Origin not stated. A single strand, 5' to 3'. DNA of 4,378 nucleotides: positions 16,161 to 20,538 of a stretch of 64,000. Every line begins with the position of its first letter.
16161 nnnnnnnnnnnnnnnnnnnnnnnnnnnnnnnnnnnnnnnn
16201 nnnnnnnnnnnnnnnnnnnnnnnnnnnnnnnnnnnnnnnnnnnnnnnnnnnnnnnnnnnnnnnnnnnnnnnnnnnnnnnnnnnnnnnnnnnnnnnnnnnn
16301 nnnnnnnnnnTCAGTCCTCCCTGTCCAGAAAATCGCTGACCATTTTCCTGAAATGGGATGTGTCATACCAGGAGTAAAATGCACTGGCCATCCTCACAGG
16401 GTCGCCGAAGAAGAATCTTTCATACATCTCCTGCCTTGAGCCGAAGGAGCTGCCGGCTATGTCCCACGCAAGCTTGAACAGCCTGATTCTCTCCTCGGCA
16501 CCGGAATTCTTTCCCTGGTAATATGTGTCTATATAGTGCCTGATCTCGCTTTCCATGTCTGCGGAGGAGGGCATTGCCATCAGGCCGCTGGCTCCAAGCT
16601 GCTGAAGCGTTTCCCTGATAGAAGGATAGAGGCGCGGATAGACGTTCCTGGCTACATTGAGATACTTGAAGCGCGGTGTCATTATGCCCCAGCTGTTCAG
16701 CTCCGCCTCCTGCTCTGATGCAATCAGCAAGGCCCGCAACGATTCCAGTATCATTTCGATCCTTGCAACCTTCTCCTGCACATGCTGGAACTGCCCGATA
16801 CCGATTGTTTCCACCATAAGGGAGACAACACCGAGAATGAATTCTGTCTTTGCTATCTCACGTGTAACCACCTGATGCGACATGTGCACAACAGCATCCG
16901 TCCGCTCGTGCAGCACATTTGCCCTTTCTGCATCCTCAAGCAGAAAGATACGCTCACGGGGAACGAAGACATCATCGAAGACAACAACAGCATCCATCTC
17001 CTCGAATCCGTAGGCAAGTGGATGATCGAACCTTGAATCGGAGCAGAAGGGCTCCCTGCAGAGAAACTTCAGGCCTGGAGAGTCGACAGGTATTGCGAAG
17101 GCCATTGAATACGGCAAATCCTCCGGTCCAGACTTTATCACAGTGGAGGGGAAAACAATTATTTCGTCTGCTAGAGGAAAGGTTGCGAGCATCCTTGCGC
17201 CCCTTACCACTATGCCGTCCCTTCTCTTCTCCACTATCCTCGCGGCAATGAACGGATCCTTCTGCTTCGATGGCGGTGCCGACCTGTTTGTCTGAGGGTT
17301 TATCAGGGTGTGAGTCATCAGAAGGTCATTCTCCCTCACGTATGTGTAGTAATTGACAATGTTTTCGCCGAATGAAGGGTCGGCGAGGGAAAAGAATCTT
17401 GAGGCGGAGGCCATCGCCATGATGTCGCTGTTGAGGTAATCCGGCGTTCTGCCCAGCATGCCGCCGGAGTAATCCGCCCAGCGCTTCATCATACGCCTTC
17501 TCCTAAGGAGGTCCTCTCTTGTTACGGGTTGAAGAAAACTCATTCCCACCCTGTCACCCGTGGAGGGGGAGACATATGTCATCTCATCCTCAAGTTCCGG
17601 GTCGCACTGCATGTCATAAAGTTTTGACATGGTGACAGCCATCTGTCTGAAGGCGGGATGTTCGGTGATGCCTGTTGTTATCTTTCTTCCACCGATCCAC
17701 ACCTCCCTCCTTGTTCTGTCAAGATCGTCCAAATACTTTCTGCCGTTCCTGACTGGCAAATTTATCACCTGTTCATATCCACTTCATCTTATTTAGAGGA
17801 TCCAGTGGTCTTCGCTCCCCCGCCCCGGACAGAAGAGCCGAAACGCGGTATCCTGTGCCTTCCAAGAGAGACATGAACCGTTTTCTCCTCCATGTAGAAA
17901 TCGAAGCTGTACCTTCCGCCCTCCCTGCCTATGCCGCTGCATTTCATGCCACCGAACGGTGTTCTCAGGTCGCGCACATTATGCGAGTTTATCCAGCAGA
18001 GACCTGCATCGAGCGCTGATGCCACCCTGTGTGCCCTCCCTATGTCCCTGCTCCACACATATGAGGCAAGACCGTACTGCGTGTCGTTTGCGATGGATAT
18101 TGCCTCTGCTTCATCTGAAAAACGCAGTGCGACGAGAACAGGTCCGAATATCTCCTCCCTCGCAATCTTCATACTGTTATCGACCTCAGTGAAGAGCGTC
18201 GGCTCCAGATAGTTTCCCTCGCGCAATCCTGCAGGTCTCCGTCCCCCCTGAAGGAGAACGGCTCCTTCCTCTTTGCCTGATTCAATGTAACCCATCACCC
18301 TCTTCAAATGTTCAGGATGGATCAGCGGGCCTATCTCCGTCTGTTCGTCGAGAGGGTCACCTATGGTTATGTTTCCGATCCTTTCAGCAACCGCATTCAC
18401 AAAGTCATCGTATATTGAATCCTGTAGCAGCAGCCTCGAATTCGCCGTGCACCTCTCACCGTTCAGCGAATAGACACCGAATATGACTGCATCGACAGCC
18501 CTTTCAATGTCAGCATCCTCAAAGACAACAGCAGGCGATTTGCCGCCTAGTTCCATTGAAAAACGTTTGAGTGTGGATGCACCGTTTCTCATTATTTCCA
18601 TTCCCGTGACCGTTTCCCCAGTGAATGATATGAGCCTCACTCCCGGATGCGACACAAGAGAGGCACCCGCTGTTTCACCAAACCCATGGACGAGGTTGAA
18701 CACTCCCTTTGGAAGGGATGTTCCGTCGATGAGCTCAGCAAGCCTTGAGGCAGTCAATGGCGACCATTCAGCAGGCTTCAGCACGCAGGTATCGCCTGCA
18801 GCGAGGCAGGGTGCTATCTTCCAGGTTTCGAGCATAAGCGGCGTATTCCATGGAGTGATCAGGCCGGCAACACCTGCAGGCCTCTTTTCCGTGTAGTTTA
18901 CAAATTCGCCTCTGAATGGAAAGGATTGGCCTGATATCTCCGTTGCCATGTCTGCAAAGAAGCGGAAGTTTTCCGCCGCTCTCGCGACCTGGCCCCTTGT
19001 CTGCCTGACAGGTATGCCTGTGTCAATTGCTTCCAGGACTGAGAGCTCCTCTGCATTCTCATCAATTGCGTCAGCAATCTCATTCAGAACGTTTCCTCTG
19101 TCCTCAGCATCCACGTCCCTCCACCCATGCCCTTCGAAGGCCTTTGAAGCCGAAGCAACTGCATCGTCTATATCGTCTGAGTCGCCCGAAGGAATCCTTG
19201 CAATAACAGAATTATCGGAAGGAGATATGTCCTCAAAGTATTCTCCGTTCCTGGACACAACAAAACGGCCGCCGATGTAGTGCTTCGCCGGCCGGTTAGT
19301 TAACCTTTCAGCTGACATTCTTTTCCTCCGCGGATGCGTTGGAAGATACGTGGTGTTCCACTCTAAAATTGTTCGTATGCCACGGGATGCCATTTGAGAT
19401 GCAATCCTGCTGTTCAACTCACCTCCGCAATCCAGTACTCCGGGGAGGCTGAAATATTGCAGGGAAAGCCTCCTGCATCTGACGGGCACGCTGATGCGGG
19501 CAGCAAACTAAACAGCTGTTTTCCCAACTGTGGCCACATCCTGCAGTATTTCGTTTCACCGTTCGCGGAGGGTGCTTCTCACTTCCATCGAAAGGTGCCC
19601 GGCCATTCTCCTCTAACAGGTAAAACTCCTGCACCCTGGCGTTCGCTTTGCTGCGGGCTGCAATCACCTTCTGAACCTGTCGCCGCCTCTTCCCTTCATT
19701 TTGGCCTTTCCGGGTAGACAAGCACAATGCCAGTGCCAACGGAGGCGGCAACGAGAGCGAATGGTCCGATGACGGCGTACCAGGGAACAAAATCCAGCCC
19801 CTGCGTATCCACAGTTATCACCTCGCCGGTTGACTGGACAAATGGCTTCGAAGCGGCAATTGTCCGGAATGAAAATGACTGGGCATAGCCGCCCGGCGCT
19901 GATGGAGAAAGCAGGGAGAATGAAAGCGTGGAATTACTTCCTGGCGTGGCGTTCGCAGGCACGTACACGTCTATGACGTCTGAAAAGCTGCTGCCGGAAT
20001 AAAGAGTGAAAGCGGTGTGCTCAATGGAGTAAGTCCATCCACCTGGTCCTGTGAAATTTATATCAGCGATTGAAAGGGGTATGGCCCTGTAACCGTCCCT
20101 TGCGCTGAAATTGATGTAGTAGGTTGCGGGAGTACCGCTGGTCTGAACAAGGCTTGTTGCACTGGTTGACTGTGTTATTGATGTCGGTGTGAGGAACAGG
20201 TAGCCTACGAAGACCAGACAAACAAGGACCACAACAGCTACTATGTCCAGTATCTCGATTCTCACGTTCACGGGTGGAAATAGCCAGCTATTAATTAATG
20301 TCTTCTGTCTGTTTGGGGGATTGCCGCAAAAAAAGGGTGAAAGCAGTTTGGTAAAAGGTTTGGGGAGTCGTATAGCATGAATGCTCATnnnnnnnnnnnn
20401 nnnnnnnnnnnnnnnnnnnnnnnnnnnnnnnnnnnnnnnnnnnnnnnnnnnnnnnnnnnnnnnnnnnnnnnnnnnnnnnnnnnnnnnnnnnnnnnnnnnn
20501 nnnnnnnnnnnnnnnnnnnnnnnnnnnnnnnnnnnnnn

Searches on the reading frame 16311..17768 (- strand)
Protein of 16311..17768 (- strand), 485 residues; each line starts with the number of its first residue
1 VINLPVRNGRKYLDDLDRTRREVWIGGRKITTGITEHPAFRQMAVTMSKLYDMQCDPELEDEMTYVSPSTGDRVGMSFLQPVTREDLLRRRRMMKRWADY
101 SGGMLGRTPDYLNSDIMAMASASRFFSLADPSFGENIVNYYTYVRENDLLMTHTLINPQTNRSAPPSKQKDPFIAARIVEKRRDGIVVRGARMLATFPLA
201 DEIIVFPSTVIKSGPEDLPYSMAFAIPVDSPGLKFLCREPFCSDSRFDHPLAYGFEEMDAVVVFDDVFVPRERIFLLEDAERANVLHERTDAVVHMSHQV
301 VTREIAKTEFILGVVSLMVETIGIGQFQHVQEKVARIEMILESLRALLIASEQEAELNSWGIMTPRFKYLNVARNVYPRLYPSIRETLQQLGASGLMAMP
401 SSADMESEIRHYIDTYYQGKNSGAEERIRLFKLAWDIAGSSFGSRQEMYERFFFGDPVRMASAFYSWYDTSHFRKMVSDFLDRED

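Call 21: search_protein_families(library=pfam, proteins=[window:16311-17768:-], max_evalue=0.00001)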
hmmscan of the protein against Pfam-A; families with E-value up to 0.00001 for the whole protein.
window:16311-17768:- (485 aa): 2 families
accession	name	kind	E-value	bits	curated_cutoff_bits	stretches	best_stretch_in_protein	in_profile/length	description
PF11794.13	HpaB_N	-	1.8e-99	333.2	35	1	9-276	2-270/270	4-hydroxyphenylacetate 3-hydroxylase N terminal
PF03241.18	HpaB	-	1.5e-72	243.4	25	1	284-482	2-202/202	4-hydroxyphenylacetate 3-hydroxylase C terminal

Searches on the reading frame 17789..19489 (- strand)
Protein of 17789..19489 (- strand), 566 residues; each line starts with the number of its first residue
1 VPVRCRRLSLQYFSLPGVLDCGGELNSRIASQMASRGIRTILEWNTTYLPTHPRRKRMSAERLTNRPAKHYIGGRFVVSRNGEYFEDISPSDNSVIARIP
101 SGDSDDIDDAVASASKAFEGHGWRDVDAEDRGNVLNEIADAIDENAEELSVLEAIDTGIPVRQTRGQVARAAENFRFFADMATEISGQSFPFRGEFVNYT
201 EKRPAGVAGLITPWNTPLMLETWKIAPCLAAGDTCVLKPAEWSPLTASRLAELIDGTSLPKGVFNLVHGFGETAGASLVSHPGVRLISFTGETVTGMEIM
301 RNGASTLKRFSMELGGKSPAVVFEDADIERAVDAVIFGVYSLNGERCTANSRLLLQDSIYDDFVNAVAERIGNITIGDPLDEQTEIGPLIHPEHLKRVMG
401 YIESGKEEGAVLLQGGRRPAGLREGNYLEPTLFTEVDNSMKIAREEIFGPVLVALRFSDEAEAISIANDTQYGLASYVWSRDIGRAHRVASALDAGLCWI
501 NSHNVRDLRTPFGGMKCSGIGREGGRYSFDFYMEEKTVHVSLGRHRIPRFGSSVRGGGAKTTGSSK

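Call 21: search_protein_families(library=pfam, proteins=[window:17789-19489:-], max_evalue=0.00001)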
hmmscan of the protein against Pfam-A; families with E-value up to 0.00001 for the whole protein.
window:17789-19489:- (566 aa): 1 family
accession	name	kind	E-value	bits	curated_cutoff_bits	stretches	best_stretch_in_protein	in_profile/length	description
PF00171.27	Aldedh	-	6.5e-174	579.3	23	1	79-538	3-461/461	Aldehyde dehydrogenase family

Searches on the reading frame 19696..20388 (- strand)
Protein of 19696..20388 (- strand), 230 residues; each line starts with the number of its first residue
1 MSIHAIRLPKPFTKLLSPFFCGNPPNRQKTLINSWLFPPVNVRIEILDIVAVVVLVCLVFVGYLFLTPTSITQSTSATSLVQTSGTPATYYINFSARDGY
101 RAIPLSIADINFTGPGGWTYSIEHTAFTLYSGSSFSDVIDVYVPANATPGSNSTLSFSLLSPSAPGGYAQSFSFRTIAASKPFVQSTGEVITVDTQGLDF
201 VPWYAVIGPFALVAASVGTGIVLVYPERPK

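Call 3: search_protein_families(library=pfam, proteins=[window:19696-20388:-], max_evalue=1)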
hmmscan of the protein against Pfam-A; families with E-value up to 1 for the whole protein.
window:19696-20388:- (230 aa): 6 families
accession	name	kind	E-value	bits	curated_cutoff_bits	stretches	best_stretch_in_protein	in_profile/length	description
PF14221.11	DUF4330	-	0.013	16.1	27.6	1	44-78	14-49/167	Domain of unknown function (DUF4330)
PF10633.15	NPCBM_assoc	-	0.028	15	24.4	1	110-151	26-68/78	NPCBM-associated, NEW3 domain of alpha-galactosidase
PF25258.1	DUF7859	-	0.073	13.4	27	1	50-67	17-34/49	Family of unknown function (DUF7859)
PF08999.15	SP_C-Propep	-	0.15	12.3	25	1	39-67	33-60/96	Surfactant protein C, N terminal propeptide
PF16158.11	N_BRCA1_IG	-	0.18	12.8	28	1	142-185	58-100/108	Ig-like domain from next to BRCA1 gene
PF24119.1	DUF7393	-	0.47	10.6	27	1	111-130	6-25/48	Domain of unknown function (DUF7393)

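Call 5: search_protein_families(library=ncbifam, proteins=[window:19696-20388:-], max_evalue=10)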
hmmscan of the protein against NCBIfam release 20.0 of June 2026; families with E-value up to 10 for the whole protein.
window:19696-20388:- (230 aa): 0 families
